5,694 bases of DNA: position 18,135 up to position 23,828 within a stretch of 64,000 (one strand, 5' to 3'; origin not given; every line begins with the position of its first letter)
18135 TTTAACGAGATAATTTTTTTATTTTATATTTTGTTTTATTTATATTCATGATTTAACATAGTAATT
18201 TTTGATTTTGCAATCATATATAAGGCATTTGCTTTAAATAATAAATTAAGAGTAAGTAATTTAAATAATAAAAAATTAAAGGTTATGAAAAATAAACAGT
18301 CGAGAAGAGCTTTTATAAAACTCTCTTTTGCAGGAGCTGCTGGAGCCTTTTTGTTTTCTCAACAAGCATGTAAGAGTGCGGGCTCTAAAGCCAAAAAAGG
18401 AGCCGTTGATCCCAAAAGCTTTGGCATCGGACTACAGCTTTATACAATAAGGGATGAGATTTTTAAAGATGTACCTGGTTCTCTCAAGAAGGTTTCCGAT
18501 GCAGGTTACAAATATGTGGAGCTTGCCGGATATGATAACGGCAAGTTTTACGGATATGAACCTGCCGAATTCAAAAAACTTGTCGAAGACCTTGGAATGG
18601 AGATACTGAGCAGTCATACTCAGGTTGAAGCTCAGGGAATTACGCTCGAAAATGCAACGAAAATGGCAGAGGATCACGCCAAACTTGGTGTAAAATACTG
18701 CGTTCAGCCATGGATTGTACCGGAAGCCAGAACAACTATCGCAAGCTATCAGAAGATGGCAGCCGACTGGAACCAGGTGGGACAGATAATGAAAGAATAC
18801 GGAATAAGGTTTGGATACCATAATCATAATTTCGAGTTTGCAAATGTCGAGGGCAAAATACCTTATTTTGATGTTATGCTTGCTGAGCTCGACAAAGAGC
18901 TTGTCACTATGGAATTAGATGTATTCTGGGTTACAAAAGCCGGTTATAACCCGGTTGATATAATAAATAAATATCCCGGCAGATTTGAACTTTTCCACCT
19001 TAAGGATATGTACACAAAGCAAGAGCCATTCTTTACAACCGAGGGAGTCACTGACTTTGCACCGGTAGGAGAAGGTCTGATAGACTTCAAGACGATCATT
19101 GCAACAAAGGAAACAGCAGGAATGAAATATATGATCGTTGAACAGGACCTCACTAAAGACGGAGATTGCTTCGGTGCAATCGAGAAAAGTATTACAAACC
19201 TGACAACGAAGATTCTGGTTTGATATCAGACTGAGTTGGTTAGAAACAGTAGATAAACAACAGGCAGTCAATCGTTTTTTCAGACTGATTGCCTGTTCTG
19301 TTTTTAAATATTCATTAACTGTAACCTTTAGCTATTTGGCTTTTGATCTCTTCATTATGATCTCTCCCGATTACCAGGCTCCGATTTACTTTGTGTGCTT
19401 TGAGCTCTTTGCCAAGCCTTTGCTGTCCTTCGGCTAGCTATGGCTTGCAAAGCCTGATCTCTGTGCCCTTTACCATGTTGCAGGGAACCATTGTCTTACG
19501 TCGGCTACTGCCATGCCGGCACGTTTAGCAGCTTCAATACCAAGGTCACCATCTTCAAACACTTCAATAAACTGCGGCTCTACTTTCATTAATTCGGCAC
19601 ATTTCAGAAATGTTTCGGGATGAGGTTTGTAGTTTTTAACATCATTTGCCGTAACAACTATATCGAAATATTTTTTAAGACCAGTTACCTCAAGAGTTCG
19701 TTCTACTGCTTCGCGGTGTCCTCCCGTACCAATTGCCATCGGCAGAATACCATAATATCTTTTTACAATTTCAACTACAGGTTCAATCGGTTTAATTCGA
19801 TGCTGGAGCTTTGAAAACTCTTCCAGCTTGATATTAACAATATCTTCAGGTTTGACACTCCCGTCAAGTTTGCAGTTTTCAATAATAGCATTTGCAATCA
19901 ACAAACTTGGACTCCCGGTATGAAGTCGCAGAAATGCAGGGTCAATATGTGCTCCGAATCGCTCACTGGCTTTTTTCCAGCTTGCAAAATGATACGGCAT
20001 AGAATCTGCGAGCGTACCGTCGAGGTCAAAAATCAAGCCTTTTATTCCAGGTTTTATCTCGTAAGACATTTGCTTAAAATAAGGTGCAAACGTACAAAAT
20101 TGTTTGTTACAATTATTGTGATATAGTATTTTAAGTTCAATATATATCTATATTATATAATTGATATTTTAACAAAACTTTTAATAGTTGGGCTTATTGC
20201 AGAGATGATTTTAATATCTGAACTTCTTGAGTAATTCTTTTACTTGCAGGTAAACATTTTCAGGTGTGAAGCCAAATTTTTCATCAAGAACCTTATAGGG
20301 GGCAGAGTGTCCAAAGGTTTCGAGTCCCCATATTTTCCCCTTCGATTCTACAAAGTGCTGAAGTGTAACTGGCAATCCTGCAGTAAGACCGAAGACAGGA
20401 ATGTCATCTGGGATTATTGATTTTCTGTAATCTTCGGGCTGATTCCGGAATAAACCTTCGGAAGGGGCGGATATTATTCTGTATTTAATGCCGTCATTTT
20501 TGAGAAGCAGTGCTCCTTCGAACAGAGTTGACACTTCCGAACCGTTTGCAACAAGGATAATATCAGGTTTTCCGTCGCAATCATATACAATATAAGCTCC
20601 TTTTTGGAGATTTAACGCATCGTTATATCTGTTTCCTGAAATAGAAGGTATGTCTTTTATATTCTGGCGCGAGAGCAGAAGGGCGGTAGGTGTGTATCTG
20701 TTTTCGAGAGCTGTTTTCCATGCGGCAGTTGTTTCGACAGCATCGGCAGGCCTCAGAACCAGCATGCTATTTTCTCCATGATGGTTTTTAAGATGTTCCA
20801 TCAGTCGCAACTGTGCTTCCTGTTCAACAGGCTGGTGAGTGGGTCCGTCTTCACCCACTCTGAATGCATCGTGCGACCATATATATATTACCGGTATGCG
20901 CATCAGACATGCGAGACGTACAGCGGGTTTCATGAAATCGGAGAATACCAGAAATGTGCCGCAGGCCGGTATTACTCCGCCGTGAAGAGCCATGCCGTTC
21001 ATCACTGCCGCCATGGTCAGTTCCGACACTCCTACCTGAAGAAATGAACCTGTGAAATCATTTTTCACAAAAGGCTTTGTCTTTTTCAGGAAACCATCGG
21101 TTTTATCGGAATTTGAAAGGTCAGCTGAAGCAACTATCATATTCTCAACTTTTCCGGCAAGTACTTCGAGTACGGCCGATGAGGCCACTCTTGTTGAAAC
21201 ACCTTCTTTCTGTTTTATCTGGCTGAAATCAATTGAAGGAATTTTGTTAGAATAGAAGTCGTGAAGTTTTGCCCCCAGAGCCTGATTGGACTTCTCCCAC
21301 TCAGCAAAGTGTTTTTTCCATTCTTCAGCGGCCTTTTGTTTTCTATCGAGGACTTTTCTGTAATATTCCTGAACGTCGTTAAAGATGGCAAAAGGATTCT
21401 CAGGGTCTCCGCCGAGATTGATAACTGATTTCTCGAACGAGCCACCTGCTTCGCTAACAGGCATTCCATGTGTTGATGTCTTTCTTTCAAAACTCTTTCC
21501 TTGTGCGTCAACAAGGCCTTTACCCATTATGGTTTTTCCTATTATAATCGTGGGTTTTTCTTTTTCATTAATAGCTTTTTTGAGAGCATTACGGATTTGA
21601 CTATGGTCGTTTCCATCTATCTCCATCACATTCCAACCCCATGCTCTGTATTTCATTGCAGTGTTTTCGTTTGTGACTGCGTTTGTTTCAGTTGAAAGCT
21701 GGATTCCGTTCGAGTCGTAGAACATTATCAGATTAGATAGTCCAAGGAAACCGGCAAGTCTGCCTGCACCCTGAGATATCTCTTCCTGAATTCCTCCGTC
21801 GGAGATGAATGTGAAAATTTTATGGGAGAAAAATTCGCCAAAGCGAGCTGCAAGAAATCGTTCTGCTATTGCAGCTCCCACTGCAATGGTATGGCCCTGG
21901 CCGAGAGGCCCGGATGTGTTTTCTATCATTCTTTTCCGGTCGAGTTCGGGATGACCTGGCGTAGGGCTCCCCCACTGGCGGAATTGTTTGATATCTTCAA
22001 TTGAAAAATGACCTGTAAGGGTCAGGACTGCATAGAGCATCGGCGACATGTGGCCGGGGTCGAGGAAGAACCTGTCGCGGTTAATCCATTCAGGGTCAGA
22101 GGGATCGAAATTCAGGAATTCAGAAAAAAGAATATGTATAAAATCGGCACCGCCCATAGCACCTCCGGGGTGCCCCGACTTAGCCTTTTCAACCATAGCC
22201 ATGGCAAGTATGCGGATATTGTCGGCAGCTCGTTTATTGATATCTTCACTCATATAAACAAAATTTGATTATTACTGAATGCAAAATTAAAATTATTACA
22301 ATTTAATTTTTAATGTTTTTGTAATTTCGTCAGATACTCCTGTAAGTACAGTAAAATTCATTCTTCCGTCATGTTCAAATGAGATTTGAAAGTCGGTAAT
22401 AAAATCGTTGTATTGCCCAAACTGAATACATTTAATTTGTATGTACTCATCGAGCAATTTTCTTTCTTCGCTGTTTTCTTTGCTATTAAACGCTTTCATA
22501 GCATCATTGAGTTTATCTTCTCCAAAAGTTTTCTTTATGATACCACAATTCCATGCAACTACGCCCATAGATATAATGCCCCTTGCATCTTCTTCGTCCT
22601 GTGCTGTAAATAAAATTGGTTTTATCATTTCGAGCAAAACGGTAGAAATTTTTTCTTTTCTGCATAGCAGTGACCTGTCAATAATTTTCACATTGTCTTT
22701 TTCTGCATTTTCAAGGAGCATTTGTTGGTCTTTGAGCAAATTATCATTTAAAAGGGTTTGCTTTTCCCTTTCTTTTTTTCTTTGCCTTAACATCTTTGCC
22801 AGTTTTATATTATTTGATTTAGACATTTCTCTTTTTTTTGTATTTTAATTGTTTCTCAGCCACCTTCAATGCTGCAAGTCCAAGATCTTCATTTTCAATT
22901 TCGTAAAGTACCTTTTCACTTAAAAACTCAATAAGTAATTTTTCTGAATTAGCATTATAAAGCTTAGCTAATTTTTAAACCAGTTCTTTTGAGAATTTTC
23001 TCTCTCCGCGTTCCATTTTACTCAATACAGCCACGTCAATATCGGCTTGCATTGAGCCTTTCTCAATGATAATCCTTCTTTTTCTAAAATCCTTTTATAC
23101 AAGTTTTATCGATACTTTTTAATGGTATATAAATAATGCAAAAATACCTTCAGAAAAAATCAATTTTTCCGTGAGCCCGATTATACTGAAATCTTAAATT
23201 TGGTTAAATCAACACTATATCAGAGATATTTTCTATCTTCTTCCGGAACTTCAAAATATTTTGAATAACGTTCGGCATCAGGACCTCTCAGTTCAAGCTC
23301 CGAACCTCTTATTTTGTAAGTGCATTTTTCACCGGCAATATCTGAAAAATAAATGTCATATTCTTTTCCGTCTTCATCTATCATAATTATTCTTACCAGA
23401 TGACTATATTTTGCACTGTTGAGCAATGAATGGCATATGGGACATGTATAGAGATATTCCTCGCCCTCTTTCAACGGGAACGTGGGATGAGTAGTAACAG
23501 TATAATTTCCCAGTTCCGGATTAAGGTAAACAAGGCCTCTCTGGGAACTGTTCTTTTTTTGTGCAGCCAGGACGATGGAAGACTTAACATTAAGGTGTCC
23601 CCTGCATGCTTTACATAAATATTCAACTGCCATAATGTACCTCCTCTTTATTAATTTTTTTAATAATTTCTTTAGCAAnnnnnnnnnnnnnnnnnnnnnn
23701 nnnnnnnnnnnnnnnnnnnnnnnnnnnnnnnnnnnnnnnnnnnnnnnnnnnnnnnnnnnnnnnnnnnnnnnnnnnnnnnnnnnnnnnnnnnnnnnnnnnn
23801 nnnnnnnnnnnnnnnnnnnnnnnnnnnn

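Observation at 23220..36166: Rex-boxed 19-gene operon joining a sulfhydrogenase beta/gamma-like NAD(P)H module to a group-4 [NiFe]-hydrogenase core and a complete Mrp antiporter module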

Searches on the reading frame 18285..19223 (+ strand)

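Call 50: search_protein_families(library=pfam, proteins=[window:18285-19223:+], max_evalue=0.00001)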
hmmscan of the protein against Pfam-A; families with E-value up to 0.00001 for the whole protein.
window:18285-19223:+ (312 aa): 1 family
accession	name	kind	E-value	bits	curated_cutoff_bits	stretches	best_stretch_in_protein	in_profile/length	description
PF01261.30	AP_endonuc_2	-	4.4e-20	72.9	31.1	1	68-286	2-228/249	Xylose isomerase-like TIM barrel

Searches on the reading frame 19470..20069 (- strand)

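Call 50: search_protein_families(library=pfam, proteins=[window:19470-20069:-], max_evalue=0.00001)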
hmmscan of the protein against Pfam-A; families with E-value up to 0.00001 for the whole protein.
window:19470-20069:- (199 aa): 2 families
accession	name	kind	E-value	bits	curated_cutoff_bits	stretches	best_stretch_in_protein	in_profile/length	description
PF13419.12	HAD_2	-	3.6e-29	102.6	23.8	1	12-189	1-176/178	Haloacid dehalogenase-like hydrolase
PF00702.32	Hydrolase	-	6.4e-26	92.4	26.4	1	9-185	1-191/191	haloacid dehalogenase-like hydrolase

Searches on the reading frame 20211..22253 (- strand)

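Call 50: search_protein_families(library=pfam, proteins=[window:20211-22253:-], max_evalue=0.00001)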
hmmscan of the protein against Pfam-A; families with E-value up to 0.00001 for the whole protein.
window:20211-22253:- (680 aa): 4 families
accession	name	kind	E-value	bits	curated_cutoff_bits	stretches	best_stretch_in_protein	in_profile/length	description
PF00456.26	Transketolase_N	-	1.7e-95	320.3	22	1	6-339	2-334/334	Transketolase, thiamine diphosphate binding domain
PF02779.29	Transket_pyr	-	2.7e-42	144.8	27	1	351-532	2-172/174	Transketolase, pyrimidine binding domain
PF22613.1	Transketolase_C_1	-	2e-30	105.8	27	1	552-663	1-113/113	Transketolase-like TK C-terminal domain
PF02780.25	Transketolase_C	-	2.2e-07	31.2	25.9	1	557-667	5-124/124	Transketolase, C-terminal domain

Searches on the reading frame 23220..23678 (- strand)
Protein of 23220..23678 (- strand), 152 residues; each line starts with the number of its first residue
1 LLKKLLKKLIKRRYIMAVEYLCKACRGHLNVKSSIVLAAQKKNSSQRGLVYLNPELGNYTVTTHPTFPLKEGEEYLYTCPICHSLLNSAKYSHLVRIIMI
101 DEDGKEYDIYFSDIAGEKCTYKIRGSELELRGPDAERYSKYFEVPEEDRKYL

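Call 7: search_protein_families(library=pfam, proteins=[window:23220-23678:-], max_evalue=0.01)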
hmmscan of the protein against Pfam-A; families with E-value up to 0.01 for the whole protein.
window:23220-23678:- (152 aa): 0 families

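Call 64: find_homologous_proteins(query=window:23220-23633:-, max_evalue=0.001)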
Query window:23220-23633:- (137 aa): 548 proteins with E <= 0.001 among 557 candidates; the best 120 are listed.
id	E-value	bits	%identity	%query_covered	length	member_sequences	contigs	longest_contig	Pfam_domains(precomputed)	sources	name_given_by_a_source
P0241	7.2e-88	309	100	100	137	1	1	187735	-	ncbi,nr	ncbi:MAG: hypothetical protein KBG40_00430 [Bacteroidales bacterium]|nr:hypothetical protein [Bacter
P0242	1.8e-87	308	99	100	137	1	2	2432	-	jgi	-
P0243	1.9e-83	295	96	100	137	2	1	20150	-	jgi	-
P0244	9.7e-76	270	86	100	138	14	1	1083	-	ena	-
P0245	1.2e-73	263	83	100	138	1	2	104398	-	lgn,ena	-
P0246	1.3e-73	263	83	100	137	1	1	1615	-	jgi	jgi:hypothetical protein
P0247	9.1e-73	260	81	100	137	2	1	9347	-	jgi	jgi:hypothetical protein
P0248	1.2e-72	260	81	100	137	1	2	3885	-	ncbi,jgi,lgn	jgi:hypothetical protein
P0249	1.4e-72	260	82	100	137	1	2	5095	-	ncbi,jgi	jgi:hypothetical protein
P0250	2.5e-72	259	79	100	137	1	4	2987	-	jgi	jgi:hypothetical protein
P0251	2.7e-72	259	79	100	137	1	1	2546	-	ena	-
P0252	5.2e-72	258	80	100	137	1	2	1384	-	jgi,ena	jgi:hypothetical protein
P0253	7.2e-72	258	80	100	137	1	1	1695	-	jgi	jgi:hypothetical protein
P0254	8.9e-72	257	80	100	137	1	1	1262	-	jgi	jgi:hypothetical protein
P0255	1.0e-71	257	82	100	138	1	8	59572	-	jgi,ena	jgi:hypothetical protein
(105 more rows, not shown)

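Call 67: find_encoding_contigs(protein=P0241, flank=10000, max_places=2)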
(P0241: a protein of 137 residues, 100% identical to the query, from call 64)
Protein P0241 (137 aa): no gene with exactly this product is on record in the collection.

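Call 72: predict_structure(alignment_id=A1)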
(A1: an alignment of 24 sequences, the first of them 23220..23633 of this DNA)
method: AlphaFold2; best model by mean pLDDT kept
length: 137 residues; sequences in the alignment: 24
mean_pLDDT: 48.2   pTM: 0.37
mean pLDDT of the five models: 48.2, 46.5, 45.4, 43.8, 40.9
residues with pLDDT >= 90: 0; 70-90: 7; 50-70: 51; < 50: 79
segments of 3 or more residues with pLDDT < 50: 1-19, 38-44, 78-81, 83-97, 99-114, 123-137
pLDDT, mean of each block of 10 residues (from residue 1): 31 38 63 54 50 69 58 52 44 44 39 47 46 36
secondary structure, 60 per line:
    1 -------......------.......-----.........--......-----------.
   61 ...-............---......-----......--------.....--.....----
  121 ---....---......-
elements in order: H8-13 E20-26 E32-40 E43-48 E60-63 H65-76 E80-85 E91-96 E105-109 E112-116 H124-127 H131-136
